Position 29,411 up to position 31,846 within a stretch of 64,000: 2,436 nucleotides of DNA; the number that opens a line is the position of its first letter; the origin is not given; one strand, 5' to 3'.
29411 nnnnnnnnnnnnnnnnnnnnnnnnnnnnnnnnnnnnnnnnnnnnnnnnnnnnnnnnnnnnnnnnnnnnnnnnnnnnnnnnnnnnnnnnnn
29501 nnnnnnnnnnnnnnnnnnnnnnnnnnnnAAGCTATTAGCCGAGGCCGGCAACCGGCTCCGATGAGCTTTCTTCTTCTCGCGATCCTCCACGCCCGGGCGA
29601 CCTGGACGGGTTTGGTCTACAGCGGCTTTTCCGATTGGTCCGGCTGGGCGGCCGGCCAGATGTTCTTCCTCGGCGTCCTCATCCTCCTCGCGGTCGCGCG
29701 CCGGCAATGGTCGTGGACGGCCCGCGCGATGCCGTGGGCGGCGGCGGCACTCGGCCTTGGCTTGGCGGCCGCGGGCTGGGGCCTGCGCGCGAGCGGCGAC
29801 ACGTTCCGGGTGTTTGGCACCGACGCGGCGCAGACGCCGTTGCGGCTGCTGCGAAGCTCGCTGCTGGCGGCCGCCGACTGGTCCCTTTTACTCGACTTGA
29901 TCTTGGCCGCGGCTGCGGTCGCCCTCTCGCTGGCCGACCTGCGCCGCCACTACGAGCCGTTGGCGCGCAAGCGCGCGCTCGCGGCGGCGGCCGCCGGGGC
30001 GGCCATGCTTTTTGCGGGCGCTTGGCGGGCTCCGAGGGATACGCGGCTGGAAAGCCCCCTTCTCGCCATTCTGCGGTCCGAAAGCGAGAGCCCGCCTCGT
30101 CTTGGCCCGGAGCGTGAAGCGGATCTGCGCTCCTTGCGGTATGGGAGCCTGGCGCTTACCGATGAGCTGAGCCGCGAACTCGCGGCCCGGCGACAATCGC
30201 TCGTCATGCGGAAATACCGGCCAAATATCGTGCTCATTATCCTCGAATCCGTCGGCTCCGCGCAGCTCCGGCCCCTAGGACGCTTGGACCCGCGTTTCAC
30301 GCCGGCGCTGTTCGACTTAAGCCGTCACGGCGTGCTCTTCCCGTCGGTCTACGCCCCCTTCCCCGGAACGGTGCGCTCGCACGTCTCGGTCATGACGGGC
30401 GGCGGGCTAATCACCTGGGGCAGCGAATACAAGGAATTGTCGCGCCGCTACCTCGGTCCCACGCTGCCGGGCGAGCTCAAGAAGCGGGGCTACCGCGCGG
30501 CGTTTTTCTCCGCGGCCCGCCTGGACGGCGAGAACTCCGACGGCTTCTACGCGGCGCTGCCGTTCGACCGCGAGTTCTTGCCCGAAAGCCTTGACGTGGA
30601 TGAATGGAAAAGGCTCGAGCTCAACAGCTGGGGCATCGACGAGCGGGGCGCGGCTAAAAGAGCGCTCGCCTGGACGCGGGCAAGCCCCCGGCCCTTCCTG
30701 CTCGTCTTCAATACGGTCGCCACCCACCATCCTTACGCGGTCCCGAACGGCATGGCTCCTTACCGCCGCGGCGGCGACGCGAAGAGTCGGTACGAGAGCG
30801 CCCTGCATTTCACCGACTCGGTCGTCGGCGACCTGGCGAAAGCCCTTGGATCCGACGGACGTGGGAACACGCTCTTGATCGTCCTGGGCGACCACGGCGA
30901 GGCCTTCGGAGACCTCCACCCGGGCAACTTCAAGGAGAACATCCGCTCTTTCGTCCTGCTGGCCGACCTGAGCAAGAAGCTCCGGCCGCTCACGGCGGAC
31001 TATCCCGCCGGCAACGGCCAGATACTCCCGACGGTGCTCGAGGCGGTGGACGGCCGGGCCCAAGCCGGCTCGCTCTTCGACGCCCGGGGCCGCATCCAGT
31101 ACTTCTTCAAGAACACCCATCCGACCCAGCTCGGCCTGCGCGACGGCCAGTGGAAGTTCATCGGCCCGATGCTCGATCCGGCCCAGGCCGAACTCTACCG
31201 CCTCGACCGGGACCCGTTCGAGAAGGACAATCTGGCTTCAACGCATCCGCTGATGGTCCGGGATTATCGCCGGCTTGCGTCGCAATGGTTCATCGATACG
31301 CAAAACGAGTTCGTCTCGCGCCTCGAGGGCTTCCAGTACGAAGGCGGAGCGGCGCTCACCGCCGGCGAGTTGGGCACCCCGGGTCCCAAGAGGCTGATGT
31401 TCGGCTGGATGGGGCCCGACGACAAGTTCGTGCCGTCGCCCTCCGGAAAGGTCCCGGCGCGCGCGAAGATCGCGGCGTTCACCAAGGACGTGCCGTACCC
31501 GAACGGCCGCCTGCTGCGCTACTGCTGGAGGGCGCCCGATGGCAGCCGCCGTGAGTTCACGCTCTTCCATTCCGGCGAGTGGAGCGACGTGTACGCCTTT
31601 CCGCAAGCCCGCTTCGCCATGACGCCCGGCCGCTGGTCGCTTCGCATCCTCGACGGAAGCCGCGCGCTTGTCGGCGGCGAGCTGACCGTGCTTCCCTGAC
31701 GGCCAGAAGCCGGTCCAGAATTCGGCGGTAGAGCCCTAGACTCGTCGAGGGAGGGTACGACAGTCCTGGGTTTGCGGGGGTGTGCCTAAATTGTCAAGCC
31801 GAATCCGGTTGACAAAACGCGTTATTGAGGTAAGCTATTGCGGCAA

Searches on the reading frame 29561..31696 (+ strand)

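Call 67: search_protein_families(library=pfam, proteins=[window:29561-31696:+], max_evalue=0.0001)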
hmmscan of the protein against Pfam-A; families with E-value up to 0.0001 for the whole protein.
window:29561-31696:+ (712 aa): 2 families
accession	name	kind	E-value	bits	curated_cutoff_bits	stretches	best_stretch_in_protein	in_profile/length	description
PF00884.28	Sulfatase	-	3.1e-26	92.8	25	1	221-458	1-258/301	Sulfatase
PF01663.27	Phosphodiest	-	2.1e-05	24.7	23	0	408-447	181-221/342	Type I phosphodiesterase / nucleotide pyrophosphatase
